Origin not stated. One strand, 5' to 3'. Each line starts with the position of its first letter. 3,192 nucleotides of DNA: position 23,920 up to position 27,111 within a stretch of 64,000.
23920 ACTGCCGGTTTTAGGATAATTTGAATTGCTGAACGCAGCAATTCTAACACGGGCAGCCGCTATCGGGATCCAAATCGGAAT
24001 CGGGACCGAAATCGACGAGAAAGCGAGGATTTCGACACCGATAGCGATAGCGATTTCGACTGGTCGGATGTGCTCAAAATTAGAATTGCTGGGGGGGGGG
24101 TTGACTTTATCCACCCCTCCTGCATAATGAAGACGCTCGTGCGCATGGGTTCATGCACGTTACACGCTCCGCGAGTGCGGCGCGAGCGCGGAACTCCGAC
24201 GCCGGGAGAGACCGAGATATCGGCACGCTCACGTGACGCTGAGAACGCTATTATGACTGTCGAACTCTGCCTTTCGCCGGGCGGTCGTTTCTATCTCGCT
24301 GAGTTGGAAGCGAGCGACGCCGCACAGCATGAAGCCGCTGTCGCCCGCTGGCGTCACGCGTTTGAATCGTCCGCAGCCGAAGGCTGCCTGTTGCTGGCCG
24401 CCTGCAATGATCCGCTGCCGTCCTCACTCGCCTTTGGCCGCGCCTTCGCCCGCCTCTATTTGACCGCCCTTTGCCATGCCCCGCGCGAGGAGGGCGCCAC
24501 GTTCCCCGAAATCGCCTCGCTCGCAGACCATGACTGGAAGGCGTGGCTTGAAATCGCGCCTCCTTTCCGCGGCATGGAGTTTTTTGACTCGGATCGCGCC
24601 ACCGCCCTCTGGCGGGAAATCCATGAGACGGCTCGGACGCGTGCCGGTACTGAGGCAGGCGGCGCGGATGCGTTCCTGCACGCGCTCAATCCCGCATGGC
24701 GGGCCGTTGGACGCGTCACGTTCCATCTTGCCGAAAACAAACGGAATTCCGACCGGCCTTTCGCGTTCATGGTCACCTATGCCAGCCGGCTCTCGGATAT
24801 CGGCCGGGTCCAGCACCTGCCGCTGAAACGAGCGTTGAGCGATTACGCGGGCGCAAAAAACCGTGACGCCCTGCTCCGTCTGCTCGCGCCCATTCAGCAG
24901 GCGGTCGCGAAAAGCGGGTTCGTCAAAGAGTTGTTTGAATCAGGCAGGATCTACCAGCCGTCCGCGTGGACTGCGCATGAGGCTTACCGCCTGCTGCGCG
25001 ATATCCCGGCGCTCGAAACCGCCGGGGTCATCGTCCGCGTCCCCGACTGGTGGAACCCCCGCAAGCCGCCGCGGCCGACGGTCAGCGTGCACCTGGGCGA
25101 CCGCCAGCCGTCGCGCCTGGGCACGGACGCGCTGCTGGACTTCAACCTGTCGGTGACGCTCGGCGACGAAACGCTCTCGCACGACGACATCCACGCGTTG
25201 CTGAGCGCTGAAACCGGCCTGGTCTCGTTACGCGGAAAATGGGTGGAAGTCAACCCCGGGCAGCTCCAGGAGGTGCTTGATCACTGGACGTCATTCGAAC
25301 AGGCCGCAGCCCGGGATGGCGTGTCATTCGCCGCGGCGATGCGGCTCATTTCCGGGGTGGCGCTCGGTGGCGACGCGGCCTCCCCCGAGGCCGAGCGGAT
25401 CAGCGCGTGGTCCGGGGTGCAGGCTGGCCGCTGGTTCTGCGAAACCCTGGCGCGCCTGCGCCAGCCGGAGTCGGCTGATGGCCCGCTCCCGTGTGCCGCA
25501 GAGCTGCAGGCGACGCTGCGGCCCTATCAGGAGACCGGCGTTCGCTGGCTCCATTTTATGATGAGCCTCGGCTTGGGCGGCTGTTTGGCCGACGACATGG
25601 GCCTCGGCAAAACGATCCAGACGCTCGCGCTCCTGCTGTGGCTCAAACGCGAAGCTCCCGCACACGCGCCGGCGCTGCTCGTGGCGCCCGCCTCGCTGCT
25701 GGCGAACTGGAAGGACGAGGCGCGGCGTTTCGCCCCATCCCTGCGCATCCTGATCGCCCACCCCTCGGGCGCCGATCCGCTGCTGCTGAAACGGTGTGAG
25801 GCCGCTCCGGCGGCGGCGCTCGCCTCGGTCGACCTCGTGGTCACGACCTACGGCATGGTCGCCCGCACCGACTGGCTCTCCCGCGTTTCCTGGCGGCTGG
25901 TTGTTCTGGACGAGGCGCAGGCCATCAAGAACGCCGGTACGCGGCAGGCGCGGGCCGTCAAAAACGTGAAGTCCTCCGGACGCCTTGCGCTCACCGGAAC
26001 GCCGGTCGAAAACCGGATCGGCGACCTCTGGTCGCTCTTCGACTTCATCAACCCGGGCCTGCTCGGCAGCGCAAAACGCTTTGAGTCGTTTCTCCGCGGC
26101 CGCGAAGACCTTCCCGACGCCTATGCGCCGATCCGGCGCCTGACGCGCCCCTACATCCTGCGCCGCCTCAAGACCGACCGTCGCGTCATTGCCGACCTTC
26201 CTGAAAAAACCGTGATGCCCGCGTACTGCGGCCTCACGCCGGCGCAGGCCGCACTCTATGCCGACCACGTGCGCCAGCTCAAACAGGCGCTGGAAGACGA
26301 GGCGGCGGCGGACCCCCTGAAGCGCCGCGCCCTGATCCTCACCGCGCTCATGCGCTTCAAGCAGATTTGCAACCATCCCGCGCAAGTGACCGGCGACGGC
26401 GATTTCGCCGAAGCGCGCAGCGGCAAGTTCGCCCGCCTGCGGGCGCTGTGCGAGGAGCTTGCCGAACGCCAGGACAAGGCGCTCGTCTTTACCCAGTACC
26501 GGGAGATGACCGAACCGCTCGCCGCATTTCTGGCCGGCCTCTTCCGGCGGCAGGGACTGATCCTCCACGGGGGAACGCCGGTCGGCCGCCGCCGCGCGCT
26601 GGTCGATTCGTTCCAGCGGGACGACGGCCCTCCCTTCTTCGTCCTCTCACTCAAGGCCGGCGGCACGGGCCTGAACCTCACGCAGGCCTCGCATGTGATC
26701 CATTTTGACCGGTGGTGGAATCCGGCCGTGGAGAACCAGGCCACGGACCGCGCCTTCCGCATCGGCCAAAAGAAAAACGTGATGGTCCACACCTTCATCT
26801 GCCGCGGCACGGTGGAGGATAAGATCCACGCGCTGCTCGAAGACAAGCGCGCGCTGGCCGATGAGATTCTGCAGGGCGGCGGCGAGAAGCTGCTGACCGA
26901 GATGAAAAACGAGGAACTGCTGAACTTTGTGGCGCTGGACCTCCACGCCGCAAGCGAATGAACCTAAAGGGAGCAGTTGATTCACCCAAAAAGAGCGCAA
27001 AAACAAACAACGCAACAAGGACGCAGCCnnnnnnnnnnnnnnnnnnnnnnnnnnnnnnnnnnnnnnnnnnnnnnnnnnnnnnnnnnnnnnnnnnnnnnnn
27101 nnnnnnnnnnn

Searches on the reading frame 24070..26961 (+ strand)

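Call 10: search_protein_families(library=pfam, proteins=[window:24070-26961:+], max_evalue=0.001)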
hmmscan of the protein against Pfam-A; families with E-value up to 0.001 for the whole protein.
window:24070-26961:+ (963 aa): 5 families
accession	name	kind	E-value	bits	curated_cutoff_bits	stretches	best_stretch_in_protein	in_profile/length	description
PF00176.29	SNF2-rel_dom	-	2e-58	198.2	24.9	1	486-771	1-289/290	SNF2-related domain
PF12419.13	DUF3670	-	5.6e-32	110.7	27.6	1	295-426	3-134/136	SNF2 Helicase protein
PF00271.37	Helicase_C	-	7.1e-20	71.7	23.5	1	790-899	3-110/110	Helicase conserved C-terminal domain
PF04851.21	ResIII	-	2.9e-05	24.5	22.5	1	482-646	3-163/164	Type III restriction enzyme, res subunit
PF00270.35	DEAD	-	0.00012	22.3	26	1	510-645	23-160/167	DEAD/DEAH box helicase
